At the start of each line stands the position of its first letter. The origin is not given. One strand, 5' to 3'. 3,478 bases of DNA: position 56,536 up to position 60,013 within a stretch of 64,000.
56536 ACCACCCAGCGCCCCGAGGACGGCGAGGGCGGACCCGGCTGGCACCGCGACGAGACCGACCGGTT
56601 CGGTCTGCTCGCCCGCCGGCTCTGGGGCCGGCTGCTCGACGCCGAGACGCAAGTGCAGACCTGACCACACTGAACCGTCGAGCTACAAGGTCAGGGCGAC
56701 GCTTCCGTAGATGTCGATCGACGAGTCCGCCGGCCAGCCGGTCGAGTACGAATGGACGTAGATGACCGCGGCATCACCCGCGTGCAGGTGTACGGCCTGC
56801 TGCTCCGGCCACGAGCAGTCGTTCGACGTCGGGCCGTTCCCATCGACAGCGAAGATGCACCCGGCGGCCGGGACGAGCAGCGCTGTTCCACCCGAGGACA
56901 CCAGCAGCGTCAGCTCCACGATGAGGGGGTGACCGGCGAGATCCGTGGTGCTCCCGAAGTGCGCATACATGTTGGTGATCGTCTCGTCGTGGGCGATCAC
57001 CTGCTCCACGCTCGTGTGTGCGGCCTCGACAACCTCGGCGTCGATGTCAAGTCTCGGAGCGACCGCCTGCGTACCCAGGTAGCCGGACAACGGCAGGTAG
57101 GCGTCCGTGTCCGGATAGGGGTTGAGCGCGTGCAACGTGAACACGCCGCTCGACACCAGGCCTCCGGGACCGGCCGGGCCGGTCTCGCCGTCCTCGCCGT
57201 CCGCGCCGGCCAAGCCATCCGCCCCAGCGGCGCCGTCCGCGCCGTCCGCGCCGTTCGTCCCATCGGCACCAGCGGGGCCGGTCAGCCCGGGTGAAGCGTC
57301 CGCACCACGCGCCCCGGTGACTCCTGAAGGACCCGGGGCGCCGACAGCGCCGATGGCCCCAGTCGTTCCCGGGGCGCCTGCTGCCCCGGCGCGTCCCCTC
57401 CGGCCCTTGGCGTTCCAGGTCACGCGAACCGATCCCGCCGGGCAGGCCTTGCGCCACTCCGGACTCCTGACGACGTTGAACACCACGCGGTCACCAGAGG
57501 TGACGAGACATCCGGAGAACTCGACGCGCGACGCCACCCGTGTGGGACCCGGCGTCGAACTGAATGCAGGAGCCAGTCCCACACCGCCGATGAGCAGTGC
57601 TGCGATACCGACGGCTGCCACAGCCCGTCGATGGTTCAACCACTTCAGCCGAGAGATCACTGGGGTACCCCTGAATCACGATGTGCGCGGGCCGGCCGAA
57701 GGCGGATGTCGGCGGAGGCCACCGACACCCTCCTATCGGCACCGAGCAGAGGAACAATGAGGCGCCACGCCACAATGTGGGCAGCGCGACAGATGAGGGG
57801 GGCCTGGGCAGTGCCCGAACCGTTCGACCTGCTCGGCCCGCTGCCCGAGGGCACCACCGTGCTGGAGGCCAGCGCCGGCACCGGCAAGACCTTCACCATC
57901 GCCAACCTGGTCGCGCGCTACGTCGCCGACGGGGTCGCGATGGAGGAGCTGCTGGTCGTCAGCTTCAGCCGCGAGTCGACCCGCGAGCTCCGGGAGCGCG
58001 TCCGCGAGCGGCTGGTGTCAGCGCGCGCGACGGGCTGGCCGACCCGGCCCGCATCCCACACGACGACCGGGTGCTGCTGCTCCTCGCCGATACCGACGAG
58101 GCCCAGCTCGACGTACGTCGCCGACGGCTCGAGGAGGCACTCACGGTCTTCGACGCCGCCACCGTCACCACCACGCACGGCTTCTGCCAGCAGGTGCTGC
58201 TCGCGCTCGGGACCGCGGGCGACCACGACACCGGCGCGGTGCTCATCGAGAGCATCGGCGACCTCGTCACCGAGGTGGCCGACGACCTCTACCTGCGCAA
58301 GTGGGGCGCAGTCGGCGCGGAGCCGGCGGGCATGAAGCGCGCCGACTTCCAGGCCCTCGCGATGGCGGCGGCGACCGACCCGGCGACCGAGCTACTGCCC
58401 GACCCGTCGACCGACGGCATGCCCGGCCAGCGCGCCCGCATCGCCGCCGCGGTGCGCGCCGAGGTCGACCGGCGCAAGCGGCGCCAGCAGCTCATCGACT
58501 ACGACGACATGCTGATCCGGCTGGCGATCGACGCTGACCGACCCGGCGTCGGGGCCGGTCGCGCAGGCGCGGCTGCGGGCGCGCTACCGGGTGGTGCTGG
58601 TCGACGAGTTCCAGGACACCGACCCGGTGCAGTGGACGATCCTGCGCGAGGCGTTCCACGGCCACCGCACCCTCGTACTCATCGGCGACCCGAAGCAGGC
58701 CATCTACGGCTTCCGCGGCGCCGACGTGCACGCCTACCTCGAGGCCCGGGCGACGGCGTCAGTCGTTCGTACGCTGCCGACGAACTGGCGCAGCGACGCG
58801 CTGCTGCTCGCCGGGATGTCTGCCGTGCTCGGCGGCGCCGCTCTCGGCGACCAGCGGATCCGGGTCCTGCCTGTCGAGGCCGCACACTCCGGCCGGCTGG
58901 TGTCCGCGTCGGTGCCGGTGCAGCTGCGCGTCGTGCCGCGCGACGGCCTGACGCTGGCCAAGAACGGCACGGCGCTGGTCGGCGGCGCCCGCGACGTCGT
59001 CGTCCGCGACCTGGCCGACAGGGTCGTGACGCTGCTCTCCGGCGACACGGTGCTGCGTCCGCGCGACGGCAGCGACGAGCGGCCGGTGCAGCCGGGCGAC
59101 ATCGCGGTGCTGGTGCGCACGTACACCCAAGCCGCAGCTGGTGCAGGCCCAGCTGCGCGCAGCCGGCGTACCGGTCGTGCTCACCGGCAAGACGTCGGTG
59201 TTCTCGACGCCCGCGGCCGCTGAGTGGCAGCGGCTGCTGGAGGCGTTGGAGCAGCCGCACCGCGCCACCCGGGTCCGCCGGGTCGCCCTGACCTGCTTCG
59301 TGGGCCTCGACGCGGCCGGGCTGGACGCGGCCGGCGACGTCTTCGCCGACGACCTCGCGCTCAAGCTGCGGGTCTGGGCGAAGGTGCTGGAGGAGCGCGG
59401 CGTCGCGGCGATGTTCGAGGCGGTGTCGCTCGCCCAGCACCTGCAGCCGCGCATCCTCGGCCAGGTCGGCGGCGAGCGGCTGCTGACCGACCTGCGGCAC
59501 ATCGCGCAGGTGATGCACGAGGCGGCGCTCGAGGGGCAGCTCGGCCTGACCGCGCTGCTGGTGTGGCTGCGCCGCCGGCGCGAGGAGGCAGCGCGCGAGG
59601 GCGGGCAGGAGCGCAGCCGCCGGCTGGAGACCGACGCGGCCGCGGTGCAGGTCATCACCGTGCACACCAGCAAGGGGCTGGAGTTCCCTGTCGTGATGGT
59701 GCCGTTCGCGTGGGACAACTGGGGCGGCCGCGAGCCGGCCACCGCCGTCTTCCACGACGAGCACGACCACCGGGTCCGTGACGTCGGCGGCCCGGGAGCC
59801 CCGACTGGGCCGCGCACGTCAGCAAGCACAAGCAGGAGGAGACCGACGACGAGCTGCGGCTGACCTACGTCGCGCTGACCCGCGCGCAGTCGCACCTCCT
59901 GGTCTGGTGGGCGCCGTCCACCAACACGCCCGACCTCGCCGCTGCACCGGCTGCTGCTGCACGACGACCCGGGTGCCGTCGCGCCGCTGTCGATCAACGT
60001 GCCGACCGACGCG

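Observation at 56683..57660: Collagen-like (Gly-X-Y)31 secreted protein gene inserted antisense between recC and recB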

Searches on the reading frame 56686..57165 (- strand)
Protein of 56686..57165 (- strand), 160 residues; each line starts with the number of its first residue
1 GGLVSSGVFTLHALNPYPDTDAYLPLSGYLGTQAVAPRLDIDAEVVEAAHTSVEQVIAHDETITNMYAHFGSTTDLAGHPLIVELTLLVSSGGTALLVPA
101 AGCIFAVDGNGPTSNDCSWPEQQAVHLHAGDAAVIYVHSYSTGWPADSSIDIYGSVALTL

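Call 24: find_related_loci(query=A2, collection=metagenome_contigs, flank=8000)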
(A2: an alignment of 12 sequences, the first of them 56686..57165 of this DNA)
Query A2 (160 aa) in metagenome_contigs; peptide patterns used: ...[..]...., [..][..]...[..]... (x = any residue, [..] = any of these).
48 stretches matched a pattern, but none encodes a relative of the query by tblastn (E <= 1e-3).

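Call 25: predict_structure(alignment_id=A2)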
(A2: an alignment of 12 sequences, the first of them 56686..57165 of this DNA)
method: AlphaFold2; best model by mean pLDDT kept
length: 160 residues; sequences in the alignment: 12
mean_pLDDT: 86.8   pTM: 0.85
mean pLDDT of the five models: 86.8, 85.4, 82.5, 79.3, 77.7
residues with pLDDT >= 90: 77; 70-90: 74; 50-70: 9; < 50: 0
segments of 3 or more residues with pLDDT < 50: none
pLDDT, mean of each block of 10 residues (from residue 1): 84 85 89 82 67 86 92 91 93 81 91 88 87 93 89 91
secondary structure, 60 per line:
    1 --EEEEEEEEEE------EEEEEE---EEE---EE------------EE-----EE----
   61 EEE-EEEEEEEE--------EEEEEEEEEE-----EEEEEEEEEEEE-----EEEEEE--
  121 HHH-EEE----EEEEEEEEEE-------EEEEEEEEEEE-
elements in order: E3-12 E19-24 E28-30 E61-63 E65-72 E81-90 E96-107 E113-118 E125-127 E132-141 E149-159

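Call 36: search_protein_representatives(alignment_id=A2)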
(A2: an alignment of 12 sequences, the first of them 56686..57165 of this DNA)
Query: 12 sequences, 160 profile positions. Proteins with E-value up to 0.001 (for the whole library): 8; up to 1e-10: 6; up to 1e-30: 4. The best 8 are listed.
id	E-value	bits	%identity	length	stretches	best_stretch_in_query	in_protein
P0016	2.6e-81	287.4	-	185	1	1-159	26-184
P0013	1.7e-79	281.5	-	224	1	1-159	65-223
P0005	2.0e-78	278.0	-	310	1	1-160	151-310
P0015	9.6e-67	240.1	-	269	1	2-138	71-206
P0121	3.1e-24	101.9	-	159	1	3-160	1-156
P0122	5.4e-21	91.4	-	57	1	104-160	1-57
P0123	3.9e-04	36.6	-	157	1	13-144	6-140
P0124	8.7e-04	35.4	-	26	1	135-160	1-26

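Call 39: search_protein_families(library=pfam, proteins=[P0121, P0123], max_evalue=0.01)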
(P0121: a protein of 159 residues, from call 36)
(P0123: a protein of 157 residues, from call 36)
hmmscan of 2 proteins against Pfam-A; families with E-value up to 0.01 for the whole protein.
P0121 (159 aa): 0 families

P0123 (157 aa): 0 families

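Call 43: fold_search(model_id=the predicted structure, library=pdb)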
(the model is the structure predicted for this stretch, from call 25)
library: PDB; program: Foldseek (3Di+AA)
matches with E <= 10: 1657; with E <= 0.001: 33
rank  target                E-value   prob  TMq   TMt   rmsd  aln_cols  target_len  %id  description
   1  7r5i_C                2.0e-05  1.00  0.36  0.38  12.7       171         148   13  High resolution Crystal structure of ExsFA, a Bacillus cereus spore exosporium protein (released 2023-08-23)
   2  9h3d_D                2.8e-05  1.00  0.38  0.40  12.4       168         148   15  F-ENA exosporium anchoring complex between ExsF and a peptide derived from the N-terminus of F-Anchor (released 2025-03-12)
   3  7r1m_A                4.2e-05  1.00  0.42  0.42  12.3       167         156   14  Crystal structure of ExsFA, a Bacillus cereus spore exosporium protein (released 2023-02-15)
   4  8d02                  4.7e-05  1.00  0.34  0.36  12.8       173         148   15  Crystal Structure of Bacillus anthracis BxpB (released 2023-05-24)
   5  9h3d_E                5.9e-05  1.00  0.38  0.40  12.4       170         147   15  F-ENA exosporium anchoring complex between ExsF and a peptide derived from the N-terminus of F-Anchor (released 2025-03-12)
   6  9e7m_Ja               1.7e-04  0.85  0.27  0.07  18.6       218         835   10  In situ cryoEM structure of bacteriophage Ur-lambda tail tip complex (released 2025-11-05)
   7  8k35_A                2.1e-04  0.80  0.25  0.06  20.0       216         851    9  Structure of the bacteriophage lambda tail tip complex (released 2023-11-15)
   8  6i50                  2.2e-04  1.00  0.37  0.38  13.3       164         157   12  Structure of Eiger TNF from S. frugiperda (released 2019-08-14)
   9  1tnr_A                2.2e-04  1.00  0.35  0.38  10.3       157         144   10  CRYSTAL STRUCTURE OF THE SOLUBLE HUMAN 55 KD TNF RECEPTOR-HUMAN TNF-BETA COMPLEX: IMPLICATIONS FOR TNF RECEPTOR ACTIVA (released 1994-07-31)
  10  7vrn_A                2.6e-04  0.97  0.31  0.16  10.2       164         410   13  Structure of infectious bursal disease virus Gt strain (released 2022-03-30)
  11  3ide_B                2.8e-04  0.87  0.27  0.13  23.3       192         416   10  Structure of IPNV subviral particle (released 2009-12-29)
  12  3ide_A                3.0e-04  0.87  0.27  0.13  23.1       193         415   11  Structure of IPNV subviral particle (released 2009-12-29)
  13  9eul                  3.1e-04  0.99  0.32  0.16  11.5       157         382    9  Cryo-EM structure of Staphylococcus aureus bacteriophage phi812 central spike protein - knob and petal domains (released 2025-04-09)
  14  6fib_C                3.5e-04  1.00  0.43  0.47  12.1       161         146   12  Structure of human 4-1BB ligand (released 2019-03-13)
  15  6mgp_A                4.1e-04  1.00  0.39  0.42  11.9       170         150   11  Structure of human 4-1BB / 4-1BBL complex (released 2018-11-14)
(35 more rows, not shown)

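Call 44: fold_search(model_id=the predicted structure, library=viral)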
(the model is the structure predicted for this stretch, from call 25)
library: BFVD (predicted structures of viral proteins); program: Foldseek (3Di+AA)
matches with E <= 10: 1821; with E <= 0.001: 182
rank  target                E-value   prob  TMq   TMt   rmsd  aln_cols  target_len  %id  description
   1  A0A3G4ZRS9            9.4e-08  1.00  0.65  0.40   5.6       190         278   13  BclB C-terminal domain-containing protein [Terrestrivirus sp.]
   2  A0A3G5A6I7            1.5e-06  1.00  0.57  0.39   5.3       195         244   14  Uncharacterized protein [Hyperionvirus sp.]
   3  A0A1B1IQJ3            1.5e-06  1.00  0.44  0.11  10.5       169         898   10  (no name in the UniProt tables at hand)
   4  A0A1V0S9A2            2.0e-06  1.00  0.55  0.27   5.0       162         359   12  Uncharacterized protein [Catovirus CTV1]
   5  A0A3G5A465            2.1e-06  1.00  0.58  0.18   5.6       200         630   12  Collagen-like protein [Homavirus sp.]
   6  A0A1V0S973            2.8e-06  1.00  0.59  0.25   5.4       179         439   13  Collagen triple helix repeat containing protein [Catovirus CTV1]
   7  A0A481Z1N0            3.5e-06  1.00  0.45  0.33   6.5       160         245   14  Collagen triple helix repeat protein [Pithovirus LCPAC001]
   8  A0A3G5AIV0            4.9e-06  1.00  0.60  0.17   5.5       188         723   18  Uncharacterized protein [Solumvirus sp.]
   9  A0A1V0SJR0            4.9e-06  1.00  0.49  0.28   8.0       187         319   12  Collagen triple helix repeat motif-containing protein [Klosneuvirus KNV1]
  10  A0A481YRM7            4.9e-06  1.00  0.41  0.37  12.0       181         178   13  Uncharacterized protein [Marseillevirus LCMAC101]
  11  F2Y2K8                5.2e-06  1.00  0.54  0.27   6.1       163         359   11  (no name in the UniProt tables at hand)
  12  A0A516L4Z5            6.9e-06  1.00  0.54  0.29   6.8       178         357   12  (no name in the UniProt tables at hand)
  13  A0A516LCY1            7.7e-06  1.00  0.57  0.30   5.4       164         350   12  (no name in the UniProt tables at hand)
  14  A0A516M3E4            7.7e-06  1.00  0.50  0.15   7.3       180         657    9  (no name in the UniProt tables at hand)
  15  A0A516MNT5            1.0e-05  1.00  0.40  0.09   9.0       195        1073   11  (no name in the UniProt tables at hand)
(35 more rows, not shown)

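Call 73: search_protein_families(library=phrogs, proteins=[window:56686-57165:-], max_evalue=0.01)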
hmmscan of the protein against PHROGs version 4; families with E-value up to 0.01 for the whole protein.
window:56686-57165:- (160 aa): 0 families

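Call 74: search_solved_structures(query=A2, max_evalue=10)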
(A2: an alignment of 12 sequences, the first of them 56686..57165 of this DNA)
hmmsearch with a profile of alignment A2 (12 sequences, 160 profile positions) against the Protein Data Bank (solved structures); distinct sequences matched with E-value up to 10: 0.

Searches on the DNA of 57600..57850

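Call 62: search_rna_families(source=window, start=57600, end=57850, threshold=evalue, max_evalue=10)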
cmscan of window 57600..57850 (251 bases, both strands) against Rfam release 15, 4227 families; matches with E-value up to 10: 4.
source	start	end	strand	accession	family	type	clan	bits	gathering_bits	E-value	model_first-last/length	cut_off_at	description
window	57618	57664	-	RF01149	sR10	Gene; snRNA; snoRNA; CD-box;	-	22.4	45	0.00082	1-54/54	no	Small nucleolar RNA sR10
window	57677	57751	-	RF03878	mir-B6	Gene; miRNA;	-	21.1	89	1.3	1-83/83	no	mir-B6 microRNA precursor family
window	57684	57748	+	RF03878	mir-B6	Gene; miRNA;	-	19.2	89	3.1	1-83/83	no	mir-B6 microRNA precursor family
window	57734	57843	-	RF01996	mir-995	Gene; miRNA;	-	16.7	72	0.87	1-88/88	no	mir-995 microRNA precursor family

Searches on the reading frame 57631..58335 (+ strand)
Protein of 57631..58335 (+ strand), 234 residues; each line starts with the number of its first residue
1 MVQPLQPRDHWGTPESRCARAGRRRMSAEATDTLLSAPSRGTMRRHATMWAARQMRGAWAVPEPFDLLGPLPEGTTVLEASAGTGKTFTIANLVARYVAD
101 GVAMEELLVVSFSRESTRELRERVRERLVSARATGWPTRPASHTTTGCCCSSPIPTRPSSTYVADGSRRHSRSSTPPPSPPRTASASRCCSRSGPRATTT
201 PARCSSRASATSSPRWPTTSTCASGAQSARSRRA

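Call 7: search_protein_families(library=pfam, proteins=[window:57631-58335:+], max_evalue=0.001)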
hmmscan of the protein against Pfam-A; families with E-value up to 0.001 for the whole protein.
window:57631-58335:+ (234 aa): 2 families
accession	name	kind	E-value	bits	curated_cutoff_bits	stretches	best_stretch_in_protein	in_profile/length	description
PF00580.27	UvrD-helicase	-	3.9e-14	53.4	23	1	72-132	12-73/271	UvrD/REP helicase N-terminal domain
PF13245.12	AAA_19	-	5.3e-06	27.1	25.1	1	72-127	10-64/134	AAA domain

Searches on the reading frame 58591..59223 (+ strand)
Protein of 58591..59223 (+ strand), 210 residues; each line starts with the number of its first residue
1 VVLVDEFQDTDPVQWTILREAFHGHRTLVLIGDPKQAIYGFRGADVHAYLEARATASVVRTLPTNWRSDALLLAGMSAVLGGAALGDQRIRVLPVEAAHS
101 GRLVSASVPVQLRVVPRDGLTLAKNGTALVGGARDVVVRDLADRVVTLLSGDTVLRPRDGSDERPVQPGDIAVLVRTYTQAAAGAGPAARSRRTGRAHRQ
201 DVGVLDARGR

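Call 7: search_protein_families(library=pfam, proteins=[window:58591-59223:+], max_evalue=0.001)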
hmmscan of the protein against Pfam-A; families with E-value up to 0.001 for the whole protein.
window:58591-59223:+ (210 aa): 2 families
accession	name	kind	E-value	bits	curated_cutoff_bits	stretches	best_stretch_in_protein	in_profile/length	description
PF00580.27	UvrD-helicase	-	3e-20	73.5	23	1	2-54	216-268/271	UvrD/REP helicase N-terminal domain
PF13245.12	AAA_19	-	2.9e-06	27.9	25.1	1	2-42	94-134/134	AAA domain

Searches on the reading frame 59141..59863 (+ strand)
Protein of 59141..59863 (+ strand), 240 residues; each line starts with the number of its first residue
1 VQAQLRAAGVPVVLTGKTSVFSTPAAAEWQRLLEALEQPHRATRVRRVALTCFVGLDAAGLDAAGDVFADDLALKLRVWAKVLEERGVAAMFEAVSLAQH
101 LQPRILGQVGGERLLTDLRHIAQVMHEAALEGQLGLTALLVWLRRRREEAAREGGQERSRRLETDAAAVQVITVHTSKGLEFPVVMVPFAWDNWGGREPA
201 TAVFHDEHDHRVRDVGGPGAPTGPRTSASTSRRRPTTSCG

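Call 7: search_protein_families(library=pfam, proteins=[window:59141-59863:+], max_evalue=0.001)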
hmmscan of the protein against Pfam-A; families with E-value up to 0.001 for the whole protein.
window:59141-59863:+ (240 aa): 2 families
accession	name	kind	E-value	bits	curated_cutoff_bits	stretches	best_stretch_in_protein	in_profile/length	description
PF13361.12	UvrD_C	-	1e-06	28.9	25.6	1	159-189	278-307/350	UvrD-like helicase C-terminal domain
PF13538.12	UvrD_C_2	-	0.00051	20.3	27.4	0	171-190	4-25/52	UvrD-like helicase C-terminal domain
